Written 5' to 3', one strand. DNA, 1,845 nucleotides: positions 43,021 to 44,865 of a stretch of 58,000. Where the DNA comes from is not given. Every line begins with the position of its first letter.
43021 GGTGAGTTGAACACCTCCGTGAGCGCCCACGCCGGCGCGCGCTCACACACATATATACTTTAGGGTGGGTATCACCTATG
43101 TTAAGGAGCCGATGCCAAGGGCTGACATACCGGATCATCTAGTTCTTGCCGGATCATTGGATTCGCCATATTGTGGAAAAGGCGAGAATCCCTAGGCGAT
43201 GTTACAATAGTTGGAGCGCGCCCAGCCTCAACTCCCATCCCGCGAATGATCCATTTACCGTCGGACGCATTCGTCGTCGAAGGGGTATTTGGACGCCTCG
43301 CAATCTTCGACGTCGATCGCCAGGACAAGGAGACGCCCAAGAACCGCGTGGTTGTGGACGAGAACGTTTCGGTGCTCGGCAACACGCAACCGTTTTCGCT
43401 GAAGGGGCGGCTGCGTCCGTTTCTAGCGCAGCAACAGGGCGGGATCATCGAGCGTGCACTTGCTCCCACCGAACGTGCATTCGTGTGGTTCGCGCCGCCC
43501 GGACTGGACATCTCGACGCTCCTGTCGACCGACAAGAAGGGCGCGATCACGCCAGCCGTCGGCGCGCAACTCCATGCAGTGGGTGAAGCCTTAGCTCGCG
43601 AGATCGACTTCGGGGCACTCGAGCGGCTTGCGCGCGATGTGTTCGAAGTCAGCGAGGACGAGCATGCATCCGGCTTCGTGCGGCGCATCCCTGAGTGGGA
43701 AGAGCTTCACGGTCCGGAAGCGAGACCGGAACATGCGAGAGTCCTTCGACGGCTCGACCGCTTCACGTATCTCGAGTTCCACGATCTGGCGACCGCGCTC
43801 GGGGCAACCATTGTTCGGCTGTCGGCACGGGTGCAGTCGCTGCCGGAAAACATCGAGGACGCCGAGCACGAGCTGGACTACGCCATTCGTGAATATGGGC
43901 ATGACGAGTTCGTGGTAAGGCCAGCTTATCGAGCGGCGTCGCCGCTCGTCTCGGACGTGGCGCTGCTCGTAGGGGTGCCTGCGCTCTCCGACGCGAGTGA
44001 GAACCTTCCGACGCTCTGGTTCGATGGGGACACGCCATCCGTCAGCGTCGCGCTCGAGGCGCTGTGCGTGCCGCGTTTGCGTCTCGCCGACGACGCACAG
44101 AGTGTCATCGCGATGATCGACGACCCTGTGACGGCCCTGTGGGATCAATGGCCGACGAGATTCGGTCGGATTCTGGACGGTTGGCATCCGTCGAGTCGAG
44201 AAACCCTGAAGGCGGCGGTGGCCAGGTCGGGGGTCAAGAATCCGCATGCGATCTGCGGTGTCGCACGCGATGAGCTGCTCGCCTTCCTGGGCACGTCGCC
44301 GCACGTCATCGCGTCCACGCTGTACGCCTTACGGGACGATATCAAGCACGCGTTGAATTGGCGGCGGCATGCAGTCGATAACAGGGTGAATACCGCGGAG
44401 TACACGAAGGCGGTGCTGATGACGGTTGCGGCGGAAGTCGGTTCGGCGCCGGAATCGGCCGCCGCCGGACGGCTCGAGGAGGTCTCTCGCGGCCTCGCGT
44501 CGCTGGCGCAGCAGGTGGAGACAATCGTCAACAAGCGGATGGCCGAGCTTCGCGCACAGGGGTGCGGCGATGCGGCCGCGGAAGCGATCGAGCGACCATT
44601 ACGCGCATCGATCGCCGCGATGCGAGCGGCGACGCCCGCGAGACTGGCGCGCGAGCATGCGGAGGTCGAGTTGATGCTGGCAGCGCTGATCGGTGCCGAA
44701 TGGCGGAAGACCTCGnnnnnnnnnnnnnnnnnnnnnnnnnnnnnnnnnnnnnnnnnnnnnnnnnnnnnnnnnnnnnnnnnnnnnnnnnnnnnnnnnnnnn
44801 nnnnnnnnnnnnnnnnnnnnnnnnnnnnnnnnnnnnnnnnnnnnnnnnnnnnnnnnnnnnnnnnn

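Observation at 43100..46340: Uncharacterised, translationally coupled two-gene module (ORF-A ~490 aa + ORF-B 276 aa) travelling with an AbrB-Doc toxin-antitoxin pair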

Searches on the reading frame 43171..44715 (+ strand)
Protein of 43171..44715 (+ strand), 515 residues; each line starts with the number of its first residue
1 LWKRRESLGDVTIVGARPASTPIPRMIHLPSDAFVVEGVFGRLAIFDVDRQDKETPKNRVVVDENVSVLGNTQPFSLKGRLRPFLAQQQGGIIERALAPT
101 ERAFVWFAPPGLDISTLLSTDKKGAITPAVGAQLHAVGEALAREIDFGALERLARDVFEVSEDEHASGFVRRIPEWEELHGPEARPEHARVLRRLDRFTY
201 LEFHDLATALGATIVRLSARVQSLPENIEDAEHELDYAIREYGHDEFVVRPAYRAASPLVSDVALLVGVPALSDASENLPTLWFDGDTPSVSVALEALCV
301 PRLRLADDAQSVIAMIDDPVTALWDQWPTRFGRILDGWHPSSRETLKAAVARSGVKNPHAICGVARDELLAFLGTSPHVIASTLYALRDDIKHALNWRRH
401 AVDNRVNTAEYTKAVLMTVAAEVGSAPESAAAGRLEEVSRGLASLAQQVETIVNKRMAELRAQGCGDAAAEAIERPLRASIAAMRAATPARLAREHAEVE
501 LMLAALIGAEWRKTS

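Call 3: search_protein_families(library=pfam, proteins=[window:43171-44715:+], max_evalue=0.1)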
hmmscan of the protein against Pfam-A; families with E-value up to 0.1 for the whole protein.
window:43171-44715:+ (515 aa): 0 families

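Call 4: search_protein_families(library=padloc, proteins=[window:43171-44715:+], max_evalue=0.1)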
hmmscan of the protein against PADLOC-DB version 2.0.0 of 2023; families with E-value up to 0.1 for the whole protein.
window:43171-44715:+ (515 aa): 1 family
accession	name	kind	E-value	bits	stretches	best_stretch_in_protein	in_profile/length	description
PDLC01354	Csx1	-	0.0098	13.8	1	368-389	4-25/189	CAS-III; associated_signaling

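Call 5: search_protein_families(library=ncbifam, proteins=[window:43171-44715:+], max_evalue=0.1)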
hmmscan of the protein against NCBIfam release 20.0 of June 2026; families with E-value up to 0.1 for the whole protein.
window:43171-44715:+ (515 aa): 0 families

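Call 10: search_solved_structures(query=window:43246-44715:+, max_evalue=10)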
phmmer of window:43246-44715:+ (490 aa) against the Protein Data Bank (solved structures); distinct sequences matched with E-value up to 10: 0.

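Call 12: search_protein_families(library=phrogs, proteins=[window:43171-44715:+], max_evalue=1)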
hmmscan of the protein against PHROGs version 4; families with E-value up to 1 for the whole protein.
window:43171-44715:+ (515 aa): 0 families

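Call 13: find_homologous_proteins(query=window:43246-44715:+, max_evalue=0.001)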
Query window:43246-44715:+ (490 aa): 3 proteins with E <= 0.001 among 8000 candidates.
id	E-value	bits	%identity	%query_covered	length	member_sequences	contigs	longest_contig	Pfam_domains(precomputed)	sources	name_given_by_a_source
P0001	0.0e+0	1077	100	100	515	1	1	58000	-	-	-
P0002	2.5e-281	952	89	100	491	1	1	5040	-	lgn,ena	-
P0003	7.8e-152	525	53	99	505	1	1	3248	-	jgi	jgi:hypothetical protein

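Call 15: find_encoding_contigs(protein=P0002, flank=10000)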
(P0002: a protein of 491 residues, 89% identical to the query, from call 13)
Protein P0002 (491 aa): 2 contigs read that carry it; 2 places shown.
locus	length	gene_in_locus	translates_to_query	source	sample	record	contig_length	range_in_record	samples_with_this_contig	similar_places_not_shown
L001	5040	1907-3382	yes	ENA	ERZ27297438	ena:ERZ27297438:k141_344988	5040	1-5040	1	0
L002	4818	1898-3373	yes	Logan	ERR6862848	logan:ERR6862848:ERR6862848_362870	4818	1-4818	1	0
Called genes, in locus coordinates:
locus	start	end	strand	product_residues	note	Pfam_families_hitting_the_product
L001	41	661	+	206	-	PF00694:Aconitase_C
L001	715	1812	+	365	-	PF00180:Iso_dh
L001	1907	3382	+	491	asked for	-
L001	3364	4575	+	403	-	-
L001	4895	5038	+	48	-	?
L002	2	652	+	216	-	?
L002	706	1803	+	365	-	PF00180:Iso_dh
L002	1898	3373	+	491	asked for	-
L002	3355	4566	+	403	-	-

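Call 16: find_encoding_contigs(protein=P0003, flank=10000)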
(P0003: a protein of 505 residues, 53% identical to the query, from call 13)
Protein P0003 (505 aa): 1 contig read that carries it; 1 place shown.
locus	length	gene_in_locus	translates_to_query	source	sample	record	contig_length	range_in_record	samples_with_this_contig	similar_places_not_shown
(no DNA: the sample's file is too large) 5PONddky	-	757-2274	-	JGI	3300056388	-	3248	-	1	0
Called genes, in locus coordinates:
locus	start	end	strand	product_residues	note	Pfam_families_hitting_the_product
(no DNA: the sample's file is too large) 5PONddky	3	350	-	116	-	?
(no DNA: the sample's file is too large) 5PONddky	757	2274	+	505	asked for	-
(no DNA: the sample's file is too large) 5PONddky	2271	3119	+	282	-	-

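Call 27: find_homologous_proteins(query=A2, max_evalue=0.01)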
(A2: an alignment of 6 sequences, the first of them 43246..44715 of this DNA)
Query A2 (6 sequences) (490 aa, profile of the alignment): 4 proteins with E <= 0.01 among 8000 candidates.
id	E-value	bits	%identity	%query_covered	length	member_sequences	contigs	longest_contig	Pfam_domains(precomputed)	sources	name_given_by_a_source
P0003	1.4e-256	870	53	99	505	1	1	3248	-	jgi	jgi:hypothetical protein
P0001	1.7e-256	870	100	100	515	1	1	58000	-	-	-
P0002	3.4e-256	869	89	100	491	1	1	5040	-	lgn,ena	-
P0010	6.2e-229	779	34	97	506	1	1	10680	-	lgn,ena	-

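Call 32: find_related_loci(query=A2, collection=genome_contigs, flank=10000)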
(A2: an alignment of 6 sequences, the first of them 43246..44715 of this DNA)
Query A2 (490 aa) in genome_contigs; peptide patterns used: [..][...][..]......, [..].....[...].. (x = any residue, [..] = any of these).
76 stretches matched a pattern, but none encodes a relative of the query by tblastn (E <= 1e-3).

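Call 33: find_related_loci(query=A2, collection=viral_contigs, flank=10000)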
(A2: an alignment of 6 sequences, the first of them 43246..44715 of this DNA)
Query A2 (490 aa) in viral_contigs; peptide patterns used: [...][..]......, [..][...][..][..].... (x = any residue, [..] = any of these).
91 stretches matched a pattern, but none encodes a relative of the query by tblastn (E <= 1e-3).

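Call 46: search_protein_families(library=pfam, proteins=[L001:41-658:+, L001:715-1809:+], max_evalue=0.001)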
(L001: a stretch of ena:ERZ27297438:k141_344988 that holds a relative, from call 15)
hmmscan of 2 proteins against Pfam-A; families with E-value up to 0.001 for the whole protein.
L001:41-658:+ (206 aa): 1 family
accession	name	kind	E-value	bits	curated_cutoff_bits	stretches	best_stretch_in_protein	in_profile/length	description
PF00694.25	Aconitase_C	-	1.4e-27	97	22.8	1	16-124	15-130/131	Aconitase C-terminal domain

L001:715-1809:+ (365 aa): 1 family
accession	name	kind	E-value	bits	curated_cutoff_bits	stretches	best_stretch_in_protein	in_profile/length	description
PF00180.25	Iso_dh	-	4.2e-124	414.7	27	1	2-331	22-348/348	Isocitrate/isopropylmalate dehydrogenase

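Call 48: predict_structure(alignment_id=A3)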
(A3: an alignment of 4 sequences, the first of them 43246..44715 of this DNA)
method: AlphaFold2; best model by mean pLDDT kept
length: 490 residues; sequences in the alignment: 4
mean_pLDDT: 49.7   pTM: 0.39
mean pLDDT of the five models: 49.7, 37.7, 37.6, 34.5, 34.5
residues with pLDDT >= 90: 18; 70-90: 84; 50-70: 124; < 50: 264
segments of 3 or more residues with pLDDT < 50: 1-225, 300-303, 400-409, 469-490
pLDDT, mean of each block of 10 residues (from residue 1): 35 31 36 38 37 39 34 28 32 27 35 40 37 32 24 30 29 25 24 27 31 27 55 77 68 85 84 87 89 62 62 89 83 77 65 61 71 59 56 57 43 56 65 63 54 56 53 35 28
secondary structure, 60 per line:
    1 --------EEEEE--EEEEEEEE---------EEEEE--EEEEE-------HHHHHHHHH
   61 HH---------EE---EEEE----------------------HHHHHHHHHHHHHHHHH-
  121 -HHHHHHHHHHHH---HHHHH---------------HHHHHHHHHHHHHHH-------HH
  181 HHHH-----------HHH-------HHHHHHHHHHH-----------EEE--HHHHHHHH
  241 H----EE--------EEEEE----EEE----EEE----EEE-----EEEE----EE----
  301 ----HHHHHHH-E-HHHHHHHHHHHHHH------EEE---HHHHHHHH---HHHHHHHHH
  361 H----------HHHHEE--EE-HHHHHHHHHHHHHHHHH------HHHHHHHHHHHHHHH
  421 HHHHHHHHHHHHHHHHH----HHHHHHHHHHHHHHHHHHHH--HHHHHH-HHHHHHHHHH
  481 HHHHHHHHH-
elements in order: E9-13 E16-23 E33-37 E40-44 H52-62 E77-80 H103-119 H122-133 H137-141 H157-171 H179-184 H206-216 E228-230 H233-241 E256-260 E265-267 E272-274 E279-281 E287-290 H305-311 H315-328 E335-337 H341-348 H352-361 H372-375 H383-399 H406-437 H442-461 H464-469 H471-489

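Call 51: search_solved_structures(query=A2, max_evalue=10, show_alignments=2)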
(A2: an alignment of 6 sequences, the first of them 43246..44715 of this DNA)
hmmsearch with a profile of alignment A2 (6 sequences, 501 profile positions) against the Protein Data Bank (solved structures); distinct sequences matched with E-value up to 10: 0.

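Call 54: fold_search(model_id=the predicted structure, library=pdb)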
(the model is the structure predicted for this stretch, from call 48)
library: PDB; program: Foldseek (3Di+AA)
matches with E <= 10: 43; with E <= 0.001: 0
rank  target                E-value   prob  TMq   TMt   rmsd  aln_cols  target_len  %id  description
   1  8e0m_K                2.4e+00  0.03  0.09  0.19  17.6       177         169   16  Homotrimeric variant of tcTRP9, BGL15 (released 2023-04-12)
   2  7yw5_B                2.8e+00  0.02  0.07  0.16  17.0       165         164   12  Crystal Structure of the ITS1 processing by human ribonuclease ISG20L2 with mutation D327A (released 2024-01-17)
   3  4yc3_A                3.0e+00  0.07  0.09  0.13  14.6       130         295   12  CDK1/CyclinB1/CKS2 Apo (released 2016-04-20)
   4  7yw5_A                3.1e+00  0.02  0.07  0.17  16.4       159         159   12  Crystal Structure of the ITS1 processing by human ribonuclease ISG20L2 with mutation D327A (released 2024-01-17)
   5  1yta_A                3.3e+00  0.01  0.07  0.13  18.7       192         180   12  Crystal Structure of Oligoribonuclease, the lone essential exoribonuclease in Escherichia coli (released 2006-02-14)
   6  6a4d_A                3.9e+00  0.02  0.08  0.15  18.7       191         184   14  pNP-TMP bound Oligoribonuclease (ORN) from Colwellia psychrerythraea strain 34H (released 2019-03-13)
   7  6a4e_A                3.9e+00  0.01  0.07  0.13  19.0       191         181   11  Two linked uridine bound Oligoribonuclease (ORN) from Colwellia psychrerythraea strain 34H (released 2019-03-13)
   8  9mg8_A                4.3e+00  0.01  0.06  0.08  20.2       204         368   19  Crystal Structure of b-iTHR-110 (released 2025-12-17)
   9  4y72_A                4.6e+00  0.03  0.07  0.11  14.8       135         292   10  Human CDK1/CyclinB1/CKS2 With Inhibitor (released 2015-08-12)
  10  6a4d_B                5.1e+00  0.01  0.06  0.13  17.9       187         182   12  pNP-TMP bound Oligoribonuclease (ORN) from Colwellia psychrerythraea strain 34H (released 2019-03-13)
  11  9skq_A                5.4e+00  0.04  0.08  0.13  15.2       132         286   15  Cryo-EM structure of CAK-CDK1-cyclin B1 (released 2025-10-15)
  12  6tmq                  5.7e+00  0.04  0.10  0.13  16.6       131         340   11  Rapid optimisation of fragments and hits to lead compounds from screening of crude reaction mixtures (released 2020-10-14)
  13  6xr2_E                6.0e+00  0.05  0.11  0.25  14.9       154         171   18  Computationally designed right-handed alpha/alpha homotrimeric toroid with 3 repeats per subunit (released 2021-07-14)
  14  6gu2_A                6.0e+00  0.03  0.07  0.11  13.2       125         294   10  CDK1/CyclinB/Cks2 in complex with Flavopiridol (released 2018-12-05)
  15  7yv9_Y                6.0e+00  0.03  0.10  0.12  20.7       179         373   11  Cryo-EM structure of full-length Myosin Va in the autoinhibited state (released 2022-12-21)
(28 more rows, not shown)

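Call 74: search_solved_structures(query=A6, max_evalue=10, show_alignments=1)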
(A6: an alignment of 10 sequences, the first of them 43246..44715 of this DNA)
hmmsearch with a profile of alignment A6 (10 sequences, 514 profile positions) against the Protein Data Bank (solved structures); distinct sequences matched with E-value up to 10: 0.

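Call 81: search_dna_similar(query=window:43246-44715:+, collection=plasmids, mode=protein, max_evalue=0.001, max_rows=15)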
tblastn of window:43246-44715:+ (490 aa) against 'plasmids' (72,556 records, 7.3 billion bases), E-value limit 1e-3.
No match.

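Call 82: search_dna_similar(query=window:43246-44715:+, collection=phages, mode=protein, max_evalue=0.001, max_rows=15)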
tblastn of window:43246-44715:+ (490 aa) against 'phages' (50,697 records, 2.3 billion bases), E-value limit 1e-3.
No match.

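Call 89: fold_search(model_id=the predicted structure, library=viral)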
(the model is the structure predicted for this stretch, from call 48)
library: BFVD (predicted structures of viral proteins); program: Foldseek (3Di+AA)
matches with E <= 10: 69; with E <= 0.001: 0
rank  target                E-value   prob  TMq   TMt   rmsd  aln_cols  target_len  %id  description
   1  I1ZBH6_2              1.1e+00  0.02  0.10  0.05  26.7       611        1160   13  (no name in the UniProt tables at hand)
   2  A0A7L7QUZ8            1.6e+00  0.02  0.07  0.10  20.8       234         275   16  31 kDa protein [Peony yellowing associated secovirus satellite RNA]
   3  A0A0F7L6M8            2.1e+00  0.06  0.08  0.25  18.7       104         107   21  Uncharacterized protein [uncultured marine virus]
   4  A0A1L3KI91            2.1e+00  0.05  0.08  0.09  14.7       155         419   12  Maturation protein [Hubei levi-like virus 6]
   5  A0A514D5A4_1          2.2e+00  0.02  0.11  0.05  36.2       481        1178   11  (no name in the UniProt tables at hand)
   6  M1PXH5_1              2.2e+00  0.01  0.08  0.06  43.1       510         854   13  Outer membrane autotransporter [Prochlorococcus phage P-SSP6]
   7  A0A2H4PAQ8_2          2.2e+00  0.01  0.08  0.05  33.2       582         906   11  (no name in the UniProt tables at hand)
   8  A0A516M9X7            2.9e+00  0.03  0.07  0.14  17.7       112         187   13  (no name in the UniProt tables at hand)
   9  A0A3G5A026            3.1e+00  0.02  0.06  0.11  24.4       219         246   12  Uncharacterized protein [Harvfovirus sp.]
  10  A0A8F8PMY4            3.1e+00  0.01  0.08  0.10  20.6       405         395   14  Lipopolysaccharide kinase Kdo/WaaP family [Clandestinovirus]
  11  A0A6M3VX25            3.4e+00  0.01  0.08  0.08  25.7       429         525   13  ATPase domain-containing protein [Pyrobaculum spherical virus 2]
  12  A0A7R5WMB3            3.4e+00  0.01  0.04  0.05  18.6       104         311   15  Uncharacterized protein [Diachasmimorpha longicaudata entomopoxvirus]
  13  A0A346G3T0            3.6e+00  0.03  0.10  0.21  16.5       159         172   12  (no name in the UniProt tables at hand)
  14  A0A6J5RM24            3.6e+00  0.01  0.05  0.09  35.5       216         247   12  Uncharacterized protein [uncultured Caudovirales phage]
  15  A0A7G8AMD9            3.8e+00  0.02  0.08  0.10  21.7       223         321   13  (no name in the UniProt tables at hand)
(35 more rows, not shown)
